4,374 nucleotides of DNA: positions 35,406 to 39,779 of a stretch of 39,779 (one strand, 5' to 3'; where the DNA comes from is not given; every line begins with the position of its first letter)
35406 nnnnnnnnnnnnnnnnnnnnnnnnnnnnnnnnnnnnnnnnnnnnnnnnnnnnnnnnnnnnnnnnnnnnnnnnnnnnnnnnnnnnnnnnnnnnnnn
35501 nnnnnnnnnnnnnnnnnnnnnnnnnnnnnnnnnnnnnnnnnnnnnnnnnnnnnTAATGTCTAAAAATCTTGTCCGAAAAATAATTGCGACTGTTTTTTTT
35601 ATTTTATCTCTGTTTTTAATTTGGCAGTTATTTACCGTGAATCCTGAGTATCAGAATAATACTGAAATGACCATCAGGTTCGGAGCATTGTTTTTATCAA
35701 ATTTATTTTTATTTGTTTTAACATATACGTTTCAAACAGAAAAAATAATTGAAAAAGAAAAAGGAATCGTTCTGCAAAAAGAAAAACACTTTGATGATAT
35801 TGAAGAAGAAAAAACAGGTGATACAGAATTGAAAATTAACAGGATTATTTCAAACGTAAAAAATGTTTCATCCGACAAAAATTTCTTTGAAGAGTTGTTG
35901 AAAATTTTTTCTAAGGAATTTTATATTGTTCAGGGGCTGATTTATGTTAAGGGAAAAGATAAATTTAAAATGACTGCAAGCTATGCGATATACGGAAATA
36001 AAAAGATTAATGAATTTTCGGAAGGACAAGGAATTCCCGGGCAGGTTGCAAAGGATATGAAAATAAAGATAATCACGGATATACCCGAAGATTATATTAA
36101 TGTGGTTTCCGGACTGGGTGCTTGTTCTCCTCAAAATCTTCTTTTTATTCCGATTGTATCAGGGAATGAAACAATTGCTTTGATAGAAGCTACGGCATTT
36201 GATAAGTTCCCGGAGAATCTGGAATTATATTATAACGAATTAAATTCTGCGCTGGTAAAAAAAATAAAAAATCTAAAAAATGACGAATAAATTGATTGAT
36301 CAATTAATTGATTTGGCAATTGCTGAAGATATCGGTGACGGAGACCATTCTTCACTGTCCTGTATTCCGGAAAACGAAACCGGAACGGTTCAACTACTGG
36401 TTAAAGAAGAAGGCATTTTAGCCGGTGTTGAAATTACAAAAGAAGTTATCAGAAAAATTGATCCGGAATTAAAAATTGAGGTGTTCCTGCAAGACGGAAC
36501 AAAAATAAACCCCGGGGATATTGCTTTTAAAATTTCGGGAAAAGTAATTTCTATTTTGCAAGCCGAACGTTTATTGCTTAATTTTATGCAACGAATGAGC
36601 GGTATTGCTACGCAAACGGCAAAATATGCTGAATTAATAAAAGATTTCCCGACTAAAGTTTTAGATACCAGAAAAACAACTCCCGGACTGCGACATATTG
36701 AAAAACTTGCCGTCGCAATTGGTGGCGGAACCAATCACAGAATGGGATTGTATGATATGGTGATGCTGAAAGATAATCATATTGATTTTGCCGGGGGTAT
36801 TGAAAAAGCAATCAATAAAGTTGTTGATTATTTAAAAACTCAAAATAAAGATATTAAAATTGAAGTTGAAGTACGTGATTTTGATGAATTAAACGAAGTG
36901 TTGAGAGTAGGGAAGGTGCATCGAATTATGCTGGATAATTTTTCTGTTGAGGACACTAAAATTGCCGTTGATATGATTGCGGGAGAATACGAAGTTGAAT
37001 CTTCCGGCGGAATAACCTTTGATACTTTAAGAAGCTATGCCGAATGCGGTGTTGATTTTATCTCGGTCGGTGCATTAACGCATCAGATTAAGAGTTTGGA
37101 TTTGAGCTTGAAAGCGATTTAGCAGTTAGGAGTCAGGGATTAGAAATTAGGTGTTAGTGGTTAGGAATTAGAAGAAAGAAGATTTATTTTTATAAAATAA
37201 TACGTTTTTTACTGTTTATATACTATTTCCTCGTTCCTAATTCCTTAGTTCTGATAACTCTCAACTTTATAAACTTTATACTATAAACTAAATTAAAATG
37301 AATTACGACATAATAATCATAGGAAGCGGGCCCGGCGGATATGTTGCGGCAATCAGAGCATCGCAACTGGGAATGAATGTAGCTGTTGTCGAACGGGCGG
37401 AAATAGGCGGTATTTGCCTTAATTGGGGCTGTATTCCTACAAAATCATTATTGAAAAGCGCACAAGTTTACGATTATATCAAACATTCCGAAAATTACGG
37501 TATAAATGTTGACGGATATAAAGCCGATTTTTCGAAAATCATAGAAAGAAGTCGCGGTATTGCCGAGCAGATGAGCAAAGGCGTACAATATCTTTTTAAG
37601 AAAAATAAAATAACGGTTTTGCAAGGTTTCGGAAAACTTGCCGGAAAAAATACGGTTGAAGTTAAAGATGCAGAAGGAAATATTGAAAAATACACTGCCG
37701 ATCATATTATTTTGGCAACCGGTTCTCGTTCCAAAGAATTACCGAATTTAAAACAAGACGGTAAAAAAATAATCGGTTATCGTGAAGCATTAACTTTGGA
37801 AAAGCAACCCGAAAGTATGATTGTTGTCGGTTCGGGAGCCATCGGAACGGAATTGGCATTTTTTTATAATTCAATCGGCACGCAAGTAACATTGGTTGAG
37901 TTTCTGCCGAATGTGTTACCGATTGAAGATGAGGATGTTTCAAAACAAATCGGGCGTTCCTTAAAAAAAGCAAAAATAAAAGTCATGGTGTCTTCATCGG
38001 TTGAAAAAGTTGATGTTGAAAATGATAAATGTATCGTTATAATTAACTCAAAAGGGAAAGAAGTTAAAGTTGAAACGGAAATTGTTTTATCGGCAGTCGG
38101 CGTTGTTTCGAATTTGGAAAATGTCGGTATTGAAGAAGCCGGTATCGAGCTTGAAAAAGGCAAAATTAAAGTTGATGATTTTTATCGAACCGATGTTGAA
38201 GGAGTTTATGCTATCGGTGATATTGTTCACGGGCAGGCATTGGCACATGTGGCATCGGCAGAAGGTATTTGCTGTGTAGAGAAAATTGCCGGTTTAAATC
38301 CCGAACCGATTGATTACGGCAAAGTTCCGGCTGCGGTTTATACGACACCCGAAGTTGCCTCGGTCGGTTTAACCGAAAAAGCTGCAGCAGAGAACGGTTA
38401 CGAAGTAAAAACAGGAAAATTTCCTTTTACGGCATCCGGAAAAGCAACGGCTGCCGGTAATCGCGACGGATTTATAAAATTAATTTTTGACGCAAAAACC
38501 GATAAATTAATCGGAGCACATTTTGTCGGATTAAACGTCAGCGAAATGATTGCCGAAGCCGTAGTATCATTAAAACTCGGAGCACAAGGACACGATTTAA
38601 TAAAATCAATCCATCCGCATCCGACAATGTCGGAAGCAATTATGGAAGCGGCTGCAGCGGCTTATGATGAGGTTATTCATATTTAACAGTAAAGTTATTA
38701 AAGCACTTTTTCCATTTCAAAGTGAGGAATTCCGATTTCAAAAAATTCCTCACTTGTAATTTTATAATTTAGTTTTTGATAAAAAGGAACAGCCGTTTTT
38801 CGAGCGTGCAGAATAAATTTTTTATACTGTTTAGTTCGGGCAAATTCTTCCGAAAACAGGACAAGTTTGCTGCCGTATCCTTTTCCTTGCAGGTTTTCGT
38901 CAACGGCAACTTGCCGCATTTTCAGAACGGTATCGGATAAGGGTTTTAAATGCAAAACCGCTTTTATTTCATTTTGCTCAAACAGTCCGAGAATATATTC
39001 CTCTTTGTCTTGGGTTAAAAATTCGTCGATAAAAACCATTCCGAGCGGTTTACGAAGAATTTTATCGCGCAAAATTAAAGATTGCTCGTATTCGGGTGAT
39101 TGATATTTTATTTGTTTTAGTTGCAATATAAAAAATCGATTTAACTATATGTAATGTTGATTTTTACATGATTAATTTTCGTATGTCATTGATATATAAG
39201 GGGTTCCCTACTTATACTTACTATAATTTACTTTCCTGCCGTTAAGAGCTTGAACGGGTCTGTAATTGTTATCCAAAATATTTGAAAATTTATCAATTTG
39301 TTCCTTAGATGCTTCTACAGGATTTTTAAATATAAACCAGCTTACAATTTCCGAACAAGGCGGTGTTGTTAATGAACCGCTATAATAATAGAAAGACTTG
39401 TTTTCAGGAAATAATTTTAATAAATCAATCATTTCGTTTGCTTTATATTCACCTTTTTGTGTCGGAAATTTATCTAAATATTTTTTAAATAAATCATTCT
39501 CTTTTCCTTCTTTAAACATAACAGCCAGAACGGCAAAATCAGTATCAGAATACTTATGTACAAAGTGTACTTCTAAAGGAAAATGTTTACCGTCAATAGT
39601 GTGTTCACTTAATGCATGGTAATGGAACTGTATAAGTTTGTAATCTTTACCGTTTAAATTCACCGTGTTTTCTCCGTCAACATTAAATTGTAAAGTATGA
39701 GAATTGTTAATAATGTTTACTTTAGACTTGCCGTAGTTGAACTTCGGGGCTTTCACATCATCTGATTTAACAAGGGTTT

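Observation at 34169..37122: Orphan CheR-like / CheB-like / membrane-GAF cassette, translationally coupled and running into nadC, with no chemotaxis partners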

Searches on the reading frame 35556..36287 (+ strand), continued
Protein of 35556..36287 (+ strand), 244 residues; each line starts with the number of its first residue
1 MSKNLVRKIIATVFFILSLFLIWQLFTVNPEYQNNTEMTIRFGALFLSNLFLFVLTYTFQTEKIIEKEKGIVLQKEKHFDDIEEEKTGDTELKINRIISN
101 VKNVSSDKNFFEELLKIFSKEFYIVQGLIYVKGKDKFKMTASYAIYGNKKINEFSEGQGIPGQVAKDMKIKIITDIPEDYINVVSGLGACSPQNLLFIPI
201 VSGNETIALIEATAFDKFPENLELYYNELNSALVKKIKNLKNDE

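Call 69: search_protein_families(library=pfam, proteins=[L076:2093-5728:+, L076:7186-8172:+, L076:1264-1938:+, L076:658-1206:+, L072:9488-13021:+, L079:9362-13579:+, L079:14955-16472:+, L070:6116-12700:+], max_evalue=0.001)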
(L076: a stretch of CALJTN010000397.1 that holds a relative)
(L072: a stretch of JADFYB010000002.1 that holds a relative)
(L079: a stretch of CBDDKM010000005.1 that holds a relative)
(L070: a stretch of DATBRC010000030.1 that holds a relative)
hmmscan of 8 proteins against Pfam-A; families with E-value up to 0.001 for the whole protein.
L076:2093-5728:+ (1212 aa): 10 families
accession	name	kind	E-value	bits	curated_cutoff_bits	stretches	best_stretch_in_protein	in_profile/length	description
PF00072.30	Response_reg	-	2.3e-62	208.5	30.2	3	1094-1206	1-110/111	Response regulator receiver domain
PF02518.31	HATPase_c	-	1.3e-28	100.1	26.4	1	649-770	2-110/111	Histidine kinase-, DNA gyrase B-, and HSP90-like ATPase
PF05227.19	CHASE3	-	1.8e-28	99.6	28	1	46-182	7-137/138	CHASE3 domain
PF00512.31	HisKA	-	6.3e-22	77.8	26.9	1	533-601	2-66/66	His Kinase A (phospho-acceptor) domain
PF13185.12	GAF_2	-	3.1e-12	47.3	28.6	1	292-426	2-135/136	GAF domain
PF00672.30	HAMP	-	3.3e-10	40.6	25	1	213-265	2-52/53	HAMP domain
PF20274.4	cREC_REC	-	8.9e-07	29.9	27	0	974-1032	16-79/88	Cyclic-phosphate processing Receiver domain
PF01590.32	GAF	-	3e-05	25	22.4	1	301-426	9-133/133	GAF domain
PF03709.21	OKR_DC_1_N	-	5.2e-05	23.9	29.3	0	957-1040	4-84/111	Orn/Lys/Arg decarboxylase, N-terminal domain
PF23198.2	PDE8A_N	-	0.00035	21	29.6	0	1098-1185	19-104/147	PDE8A-like, N-terminal domain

L076:7186-8172:+ (329 aa): 2 families
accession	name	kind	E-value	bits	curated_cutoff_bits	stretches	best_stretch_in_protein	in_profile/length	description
PF00990.26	GGDEF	-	3.1e-53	180.3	23.8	1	165-325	2-161/161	Diguanylate cyclase, GGDEF domain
PF00072.30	Response_reg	-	1.4e-24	86.8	30.2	1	11-123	1-110/111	Response regulator receiver domain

L076:1264-1938:+ (225 aa): 1 family
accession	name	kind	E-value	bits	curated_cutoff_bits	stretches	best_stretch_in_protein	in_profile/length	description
PF00497.25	SBP_bac_3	-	9.2e-24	84.1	26.4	1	2-223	3-131/132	Bacterial extracellular solute-binding proteins, family 3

L076:658-1206:+ (183 aa): 1 family
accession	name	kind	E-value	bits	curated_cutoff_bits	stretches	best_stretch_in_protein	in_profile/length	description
PF00015.26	MCPsignal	-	1.9e-30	106.4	34.6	1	6-129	26-149/172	Methyl-accepting chemotaxis protein (MCP) signalling domain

L072:9488-13021:+ (1178 aa): 8 families
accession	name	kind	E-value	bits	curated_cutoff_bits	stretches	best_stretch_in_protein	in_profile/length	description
PF00072.30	Response_reg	-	5.3e-49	165.4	30.2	2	1060-1172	1-110/111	Response regulator receiver domain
PF02518.31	HATPase_c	-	9.2e-29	100.6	26.4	1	641-751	2-109/111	Histidine kinase-, DNA gyrase B-, and HSP90-like ATPase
PF00512.31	HisKA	-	1.1e-18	67.5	26.9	1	526-593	2-66/66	His Kinase A (phospho-acceptor) domain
PF13185.12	GAF_2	-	1.5e-13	51.6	28.6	1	289-417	7-133/136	GAF domain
PF00672.30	HAMP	-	7.8e-12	45.8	25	1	207-257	2-52/53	HAMP domain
PF01590.32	GAF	-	3.1e-09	37.9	22.4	1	286-418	2-132/133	GAF domain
PF12729.13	4HB_MCP_1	-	3.4e-09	36.9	27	1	4-181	1-180/181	Four helix bundle sensory module for signal transduction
PF20274.4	cREC_REC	-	6.9e-05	23.9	27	0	1065-1149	6-83/88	Cyclic-phosphate processing Receiver domain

L079:9362-13579:+ (1406 aa): 11 families
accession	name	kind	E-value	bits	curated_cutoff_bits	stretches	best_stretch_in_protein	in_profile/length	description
PF00072.30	Response_reg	-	2.5e-68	227.7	30.2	3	1289-1400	2-110/111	Response regulator receiver domain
PF02518.31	HATPase_c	-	4e-28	98.5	26.4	1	834-958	2-110/111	Histidine kinase-, DNA gyrase B-, and HSP90-like ATPase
PF13426.13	PAS_9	-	2.2e-24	86.1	27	2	523-620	8-103/103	PAS domain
PF08447.18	PAS_3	-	2.2e-24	86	25.6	2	400-485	2-88/89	PAS fold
PF00989.32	PAS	-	1.1e-21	77.3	22.6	3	522-606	17-101/113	PAS fold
PF08448.16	PAS_4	-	3.4e-20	72.8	23.1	2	389-493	7-109/110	PAS fold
PF00512.31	HisKA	-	1.9e-17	63.5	26.9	1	719-786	2-66/66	His Kinase A (phospho-acceptor) domain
PF13188.13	PAS_8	-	1.3e-12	47.6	21.8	1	97-144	4-52/65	PAS domain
PF13185.12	GAF_2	-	2.9e-12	47.4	28.6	1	222-361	2-135/136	GAF domain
PF01590.32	GAF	-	1.6e-09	38.8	22.4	1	225-361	3-133/133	GAF domain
PF23198.2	PDE8A_N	-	0.00022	21.6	29.6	0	1142-1223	12-95/147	PDE8A-like, N-terminal domain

L079:14955-16472:+ (506 aa): 5 families
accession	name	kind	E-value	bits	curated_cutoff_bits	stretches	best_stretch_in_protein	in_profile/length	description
PF00072.30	Response_reg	-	1.7e-47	160.6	30.2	2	9-116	1-105/111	Response regulator receiver domain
PF02518.31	HATPase_c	-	2.7e-28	99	26.4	1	263-373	2-110/111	Histidine kinase-, DNA gyrase B-, and HSP90-like ATPase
PF00512.31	HisKA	-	7.8e-10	39.1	26.9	1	147-215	1-65/66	His Kinase A (phospho-acceptor) domain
PF14501.12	HATPase_c_5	-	0.00056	20.2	22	1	265-359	4-91/102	GHKL domain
PF13581.12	HATPase_c_2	-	0.00099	19.6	27.4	0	267-366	32-123/127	Histidine kinase-like ATPase domain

L070:6116-12700:+ (2195 aa): 13 families
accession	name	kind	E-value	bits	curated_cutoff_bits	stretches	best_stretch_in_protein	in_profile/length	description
PF00672.30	HAMP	-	9.4e-114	372.1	25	11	215-266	1-52/53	HAMP domain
PF18947.5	HAMP_2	-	8.4e-101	330.4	24.3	13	1215-1277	3-65/67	HAMP domain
PF00072.30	Response_reg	-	5.5e-56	187.9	30.2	3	2077-2189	1-110/111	Response regulator receiver domain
PF02518.31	HATPase_c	-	6.9e-26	91.3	26.4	1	1635-1759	1-110/111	Histidine kinase-, DNA gyrase B-, and HSP90-like ATPase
PF00512.31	HisKA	-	7.1e-19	68.1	26.9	1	1521-1588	2-66/66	His Kinase A (phospho-acceptor) domain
PF13185.12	GAF_2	-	8.2e-16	58.9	28.6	1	1305-1442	2-135/136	GAF domain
PF12116.14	SpoIIID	-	1.2e-10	41.8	27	0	295-323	34-62/82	Stage III sporulation protein D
PF06009.19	Laminin_II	-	2e-09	38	33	0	1220-1307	21-105/138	Laminin Domain II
PF01590.32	GAF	-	2e-08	35.3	22.4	1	1306-1440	1-131/133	GAF domain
PF02637.23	GatB_Yqey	-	1.4e-07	32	27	0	483-541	22-83/148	GatB domain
PF02954.25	HTH_8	-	1.7e-07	31.3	22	0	904-926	9-31/42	Bacterial regulatory protein, Fis family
PF01418.23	HTH_6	-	0.00019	21.8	28.3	0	163-191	34-62/77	Helix-turn-helix domain, rpiR family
PF16762.11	RHH_6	-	0.00041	21.3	27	0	1052-1083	17-48/77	Ribbon-helix-helix domain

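Call 75: find_encoding_contigs(protein=P0060, flank=10000, max_places=2)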
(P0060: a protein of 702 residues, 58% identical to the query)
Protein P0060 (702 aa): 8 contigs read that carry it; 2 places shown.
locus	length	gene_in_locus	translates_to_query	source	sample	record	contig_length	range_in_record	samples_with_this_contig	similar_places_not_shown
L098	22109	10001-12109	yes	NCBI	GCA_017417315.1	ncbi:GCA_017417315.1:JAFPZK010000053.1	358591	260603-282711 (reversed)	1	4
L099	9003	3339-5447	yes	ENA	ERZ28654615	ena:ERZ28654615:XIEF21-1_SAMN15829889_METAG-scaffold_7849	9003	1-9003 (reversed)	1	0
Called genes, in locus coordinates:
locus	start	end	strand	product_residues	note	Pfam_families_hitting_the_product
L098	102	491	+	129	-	-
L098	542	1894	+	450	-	PF13734:Inhibitor_I69 (weak), PF01640:Peptidase_C10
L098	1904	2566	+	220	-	-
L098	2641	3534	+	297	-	-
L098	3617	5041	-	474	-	PF01637:ATPase_2, PF13191:AAA_16 (faint), PF13173:AAA_14 (weak)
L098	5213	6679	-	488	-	PF02113:Peptidase_S13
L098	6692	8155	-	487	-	PF07676:PD40 (faint)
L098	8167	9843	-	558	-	PF19529:DUF6057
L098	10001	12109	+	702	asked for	PF00672:HAMP, PF00015:MCPsignal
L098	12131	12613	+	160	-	PF27173:YomU_Tube (weak)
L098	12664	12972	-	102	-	PF05016:ParE_toxin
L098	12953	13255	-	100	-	-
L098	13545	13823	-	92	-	PF01809:YidD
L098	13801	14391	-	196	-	PF00265:TK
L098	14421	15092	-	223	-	PF01128:IspD, PF12804:NTP_transf_3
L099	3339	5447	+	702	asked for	PF00672:HAMP, PF00015:MCPsignal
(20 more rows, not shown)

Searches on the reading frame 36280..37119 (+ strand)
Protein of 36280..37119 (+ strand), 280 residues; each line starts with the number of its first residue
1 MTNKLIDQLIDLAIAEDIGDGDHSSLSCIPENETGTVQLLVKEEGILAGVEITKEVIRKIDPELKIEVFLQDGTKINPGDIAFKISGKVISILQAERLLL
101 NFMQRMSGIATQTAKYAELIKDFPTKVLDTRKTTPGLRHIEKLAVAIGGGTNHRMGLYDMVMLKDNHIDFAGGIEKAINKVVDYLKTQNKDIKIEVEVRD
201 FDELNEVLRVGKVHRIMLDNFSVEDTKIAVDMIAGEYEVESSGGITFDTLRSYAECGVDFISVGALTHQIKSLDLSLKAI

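Call 3: search_protein_families(library=pfam, proteins=[window:36280-37119:+], max_evalue=1)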
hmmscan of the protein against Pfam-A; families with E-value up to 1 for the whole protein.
window:36280-37119:+ (280 aa): 2 families
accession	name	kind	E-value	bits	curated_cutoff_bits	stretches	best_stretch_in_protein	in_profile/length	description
PF01729.25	QRPTase_C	-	4.5e-56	189.6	23.1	1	109-278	1-169/169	Quinolinate phosphoribosyl transferase, C-terminal domain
PF02749.22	QRPTase_N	-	2e-19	70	27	1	24-107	3-82/82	Quinolinate phosphoribosyl transferase, N-terminal domain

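Call 4: search_protein_families(library=ncbifam, proteins=[window:36280-37119:+], max_evalue=1)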
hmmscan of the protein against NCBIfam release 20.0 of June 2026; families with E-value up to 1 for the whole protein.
window:36280-37119:+ (280 aa): 6 families
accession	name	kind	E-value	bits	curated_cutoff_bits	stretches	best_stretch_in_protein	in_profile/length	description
TIGR00078.1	nadC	equivalog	4.3e-91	304.9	198.4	1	10-278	2-268/269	carboxylating nicotinate-nucleotide diphosphorylase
TIGR01334.1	modD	hypoth_equivalog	1.6e-28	100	178.85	1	7-262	5-261/277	ModD protein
NF006415.0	PRK08662.1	equivalog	2.5e-10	39.7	243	1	36-149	44-154/381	nicotinate phosphoribosyltransferase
NF005529.0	PRK07188.1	equivalog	4.3e-06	25.9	378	1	32-153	42-166/358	nicotinate phosphoribosyltransferase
TIGR01513.1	NAPRTase_put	equivalog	0.021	13.7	297.4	1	70-125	92-147/452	nicotinate phosphoribosyltransferase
TIGR00510.1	lipA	equivalog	0.18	11.1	310.25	1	151-216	102-167/302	lipoyl synthase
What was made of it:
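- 36280..37122 (+): nadC (quinolinate phosphoribosyltransferase). Probably co-transcribed because it overlaps memGAF by 11 nt, but it is a clade-specific neighbour, not part of the module. TIGR00078 305 bits (call 4).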

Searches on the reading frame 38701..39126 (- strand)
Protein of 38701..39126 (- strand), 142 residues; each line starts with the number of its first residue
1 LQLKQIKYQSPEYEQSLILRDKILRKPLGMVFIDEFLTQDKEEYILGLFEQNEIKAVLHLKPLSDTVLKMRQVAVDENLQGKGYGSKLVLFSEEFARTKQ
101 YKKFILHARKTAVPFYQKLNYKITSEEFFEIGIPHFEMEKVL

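Call 18: search_protein_families(library=pfam, proteins=[window:38701-39126:-], max_evalue=0.0001)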
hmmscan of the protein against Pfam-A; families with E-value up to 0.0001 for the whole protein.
window:38701-39126:- (142 aa): 3 families
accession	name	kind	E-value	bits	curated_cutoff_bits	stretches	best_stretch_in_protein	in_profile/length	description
PF13673.13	Acetyltransf_10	-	1.2e-14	54.8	23.6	1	39-141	27-127/128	Acetyltransferase (GNAT) domain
PF00583.31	Acetyltransf_1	-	7.7e-12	46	20.7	1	36-121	27-116/116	Acetyltransferase (GNAT) family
PF13508.13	Acetyltransf_7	-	5.6e-10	39.9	27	1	49-122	9-83/84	Acetyltransferase (GNAT) domain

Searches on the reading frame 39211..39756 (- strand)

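Call 18: search_protein_families(library=pfam, proteins=[window:39211-39756:-], max_evalue=0.0001)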
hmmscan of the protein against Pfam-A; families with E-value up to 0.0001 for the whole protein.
window:39211-39756:- (182 aa): 1 family
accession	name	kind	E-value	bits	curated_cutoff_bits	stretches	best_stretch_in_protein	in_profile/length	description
PF00194.26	Carb_anhydrase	-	3e-41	142.2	27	1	7-179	43-253/254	Eukaryotic-type carbonic anhydrase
